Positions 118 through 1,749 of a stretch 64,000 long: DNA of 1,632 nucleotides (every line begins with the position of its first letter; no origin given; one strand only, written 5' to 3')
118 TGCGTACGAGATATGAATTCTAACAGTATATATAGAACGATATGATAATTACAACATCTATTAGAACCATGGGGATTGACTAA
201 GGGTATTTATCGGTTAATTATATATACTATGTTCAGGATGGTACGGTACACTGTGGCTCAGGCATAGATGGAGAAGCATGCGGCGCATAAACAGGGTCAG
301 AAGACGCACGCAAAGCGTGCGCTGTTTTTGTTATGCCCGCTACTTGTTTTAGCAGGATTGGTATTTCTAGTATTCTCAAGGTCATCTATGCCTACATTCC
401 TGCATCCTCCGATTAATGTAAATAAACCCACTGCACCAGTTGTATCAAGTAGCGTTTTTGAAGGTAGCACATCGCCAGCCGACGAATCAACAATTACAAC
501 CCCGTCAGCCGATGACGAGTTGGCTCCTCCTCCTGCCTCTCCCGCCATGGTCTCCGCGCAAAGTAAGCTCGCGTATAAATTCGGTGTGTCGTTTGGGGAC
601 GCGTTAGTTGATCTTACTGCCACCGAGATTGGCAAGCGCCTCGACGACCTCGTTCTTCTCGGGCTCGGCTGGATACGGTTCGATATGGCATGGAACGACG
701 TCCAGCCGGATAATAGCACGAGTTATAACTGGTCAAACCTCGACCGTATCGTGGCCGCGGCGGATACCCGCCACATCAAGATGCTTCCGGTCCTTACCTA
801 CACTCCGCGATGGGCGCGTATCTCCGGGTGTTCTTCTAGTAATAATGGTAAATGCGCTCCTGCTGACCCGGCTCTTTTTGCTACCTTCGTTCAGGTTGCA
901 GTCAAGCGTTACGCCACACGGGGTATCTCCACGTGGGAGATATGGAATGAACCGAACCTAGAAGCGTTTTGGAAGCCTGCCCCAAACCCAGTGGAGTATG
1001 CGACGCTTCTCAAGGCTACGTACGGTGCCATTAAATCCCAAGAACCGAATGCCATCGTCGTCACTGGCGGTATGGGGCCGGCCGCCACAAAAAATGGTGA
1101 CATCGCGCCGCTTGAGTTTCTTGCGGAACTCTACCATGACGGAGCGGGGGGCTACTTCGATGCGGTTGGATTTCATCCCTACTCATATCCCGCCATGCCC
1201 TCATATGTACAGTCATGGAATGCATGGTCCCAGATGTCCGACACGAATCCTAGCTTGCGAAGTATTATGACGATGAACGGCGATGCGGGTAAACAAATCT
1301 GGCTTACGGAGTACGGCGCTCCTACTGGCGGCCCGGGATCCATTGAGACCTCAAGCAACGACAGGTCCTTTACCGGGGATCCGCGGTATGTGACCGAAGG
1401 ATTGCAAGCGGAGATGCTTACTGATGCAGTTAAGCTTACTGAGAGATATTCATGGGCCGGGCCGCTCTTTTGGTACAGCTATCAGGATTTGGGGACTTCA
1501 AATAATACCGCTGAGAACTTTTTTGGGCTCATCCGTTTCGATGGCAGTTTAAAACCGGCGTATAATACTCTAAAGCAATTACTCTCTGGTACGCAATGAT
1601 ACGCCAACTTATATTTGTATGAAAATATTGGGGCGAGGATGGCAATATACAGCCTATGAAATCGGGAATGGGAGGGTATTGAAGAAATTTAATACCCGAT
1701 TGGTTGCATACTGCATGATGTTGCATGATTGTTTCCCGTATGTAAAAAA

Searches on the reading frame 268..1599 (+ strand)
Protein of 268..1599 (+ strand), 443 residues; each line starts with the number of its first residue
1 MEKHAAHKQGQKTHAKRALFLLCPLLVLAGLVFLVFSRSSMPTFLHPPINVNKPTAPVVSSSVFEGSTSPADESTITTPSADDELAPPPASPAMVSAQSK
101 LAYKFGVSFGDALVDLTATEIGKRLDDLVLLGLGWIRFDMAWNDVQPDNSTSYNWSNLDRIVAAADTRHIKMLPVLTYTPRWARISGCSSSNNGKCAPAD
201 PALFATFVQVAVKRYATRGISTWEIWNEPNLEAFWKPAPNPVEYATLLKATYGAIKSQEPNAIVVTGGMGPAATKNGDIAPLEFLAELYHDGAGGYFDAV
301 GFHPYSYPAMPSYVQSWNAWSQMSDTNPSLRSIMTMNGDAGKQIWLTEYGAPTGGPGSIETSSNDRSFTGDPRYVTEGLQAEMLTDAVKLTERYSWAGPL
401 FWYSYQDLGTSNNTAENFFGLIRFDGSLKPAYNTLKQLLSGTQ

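Call 13: search_protein_families(library=pfam, proteins=[window:268-1599:+], max_evalue=0.01)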
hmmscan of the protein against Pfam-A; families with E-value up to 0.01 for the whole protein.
window:268-1599:+ (443 aa): 3 families
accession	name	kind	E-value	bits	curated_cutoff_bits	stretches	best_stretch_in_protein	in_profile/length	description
PF01229.23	Glyco_hydro_39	-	1.6e-07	31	26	1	134-270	55-197/472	Glycosyl hydrolases family 39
PF00150.24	Cellulase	-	5.1e-07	29.9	23.5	1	132-353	34-240/272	Cellulase (glycosyl hydrolase family 5)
PF11790.14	Glyco_hydro_cc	-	0.0026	17.8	21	1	226-418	72-222/237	Glycosyl hydrolase catalytic core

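Call 44: find_encoding_contigs(protein=window:268-1599:+, flank=10000, max_places=4)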
Protein window:268-1599:+ (443 aa): 1 contig read that carries it; 1 place shown.
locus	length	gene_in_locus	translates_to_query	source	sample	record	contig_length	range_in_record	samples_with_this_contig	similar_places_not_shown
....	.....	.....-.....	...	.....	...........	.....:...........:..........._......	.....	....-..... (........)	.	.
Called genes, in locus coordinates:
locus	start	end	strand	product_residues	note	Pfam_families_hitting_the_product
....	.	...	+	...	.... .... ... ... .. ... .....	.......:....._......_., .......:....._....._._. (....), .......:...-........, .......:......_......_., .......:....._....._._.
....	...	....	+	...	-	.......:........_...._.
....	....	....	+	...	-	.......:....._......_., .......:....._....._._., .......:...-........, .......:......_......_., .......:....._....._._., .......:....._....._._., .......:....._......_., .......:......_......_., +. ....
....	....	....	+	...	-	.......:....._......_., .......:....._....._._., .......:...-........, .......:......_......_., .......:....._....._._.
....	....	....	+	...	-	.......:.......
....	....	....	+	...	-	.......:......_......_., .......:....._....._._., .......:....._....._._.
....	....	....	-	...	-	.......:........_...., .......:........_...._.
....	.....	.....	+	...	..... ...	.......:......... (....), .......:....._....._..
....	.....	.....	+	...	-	-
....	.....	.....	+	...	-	-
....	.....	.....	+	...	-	-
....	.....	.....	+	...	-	-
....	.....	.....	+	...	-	-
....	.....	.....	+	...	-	-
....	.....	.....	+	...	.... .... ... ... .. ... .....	-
